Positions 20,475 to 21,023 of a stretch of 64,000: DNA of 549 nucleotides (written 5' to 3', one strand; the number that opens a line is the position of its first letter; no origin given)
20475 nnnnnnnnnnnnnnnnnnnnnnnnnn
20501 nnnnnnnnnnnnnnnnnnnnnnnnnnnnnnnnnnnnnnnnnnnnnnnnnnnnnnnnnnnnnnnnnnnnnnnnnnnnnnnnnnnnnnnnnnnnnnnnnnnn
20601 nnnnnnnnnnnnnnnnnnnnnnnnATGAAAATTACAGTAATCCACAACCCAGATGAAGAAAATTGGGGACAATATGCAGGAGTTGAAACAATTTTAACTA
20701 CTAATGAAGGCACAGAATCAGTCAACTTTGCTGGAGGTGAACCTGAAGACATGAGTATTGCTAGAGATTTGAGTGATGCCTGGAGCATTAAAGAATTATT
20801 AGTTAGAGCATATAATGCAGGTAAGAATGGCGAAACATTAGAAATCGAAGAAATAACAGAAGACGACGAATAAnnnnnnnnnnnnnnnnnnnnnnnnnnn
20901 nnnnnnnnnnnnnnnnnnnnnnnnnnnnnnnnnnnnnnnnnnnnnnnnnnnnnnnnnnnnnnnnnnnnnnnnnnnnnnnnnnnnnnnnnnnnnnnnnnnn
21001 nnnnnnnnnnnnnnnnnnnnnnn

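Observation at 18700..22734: RNA (tRNA) repair cassette: kinase, RNA ligase and two metallophosphoesterases next to the tRNA genes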

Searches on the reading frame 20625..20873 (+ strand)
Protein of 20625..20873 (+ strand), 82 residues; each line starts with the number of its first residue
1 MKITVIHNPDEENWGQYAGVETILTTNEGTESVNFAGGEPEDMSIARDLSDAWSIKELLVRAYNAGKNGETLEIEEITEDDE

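Call 3: search_protein_families(library=pfam, proteins=[window:20625-20873:+], max_evalue=0.01)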
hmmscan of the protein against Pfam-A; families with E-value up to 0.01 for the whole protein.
window:20625-20873:+ (82 aa): 0 families

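Call 4: search_protein_families(library=phrogs, proteins=[window:20625-20873:+], max_evalue=0.001)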
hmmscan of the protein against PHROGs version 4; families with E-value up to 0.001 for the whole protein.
window:20625-20873:+ (82 aa): 2 families
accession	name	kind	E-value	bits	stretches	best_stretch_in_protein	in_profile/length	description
phrog_26564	-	unknown function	4.6e-07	30.8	1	2-80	66-141/145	-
phrog_19569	-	unknown function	0.00032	21.7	1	13-82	14-81/83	-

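Call 9: search_protein_families(library=ncbifam, proteins=[window:20625-20873:+], max_evalue=0.01)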
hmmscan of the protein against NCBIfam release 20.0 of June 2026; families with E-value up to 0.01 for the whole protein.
window:20625-20873:+ (82 aa): 0 families

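Call 116: search_protein_families(library=pfam, proteins=[window:20625-20873:+], max_evalue=0.001)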
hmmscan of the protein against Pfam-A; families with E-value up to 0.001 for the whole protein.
window:20625-20873:+ (82 aa): 0 families
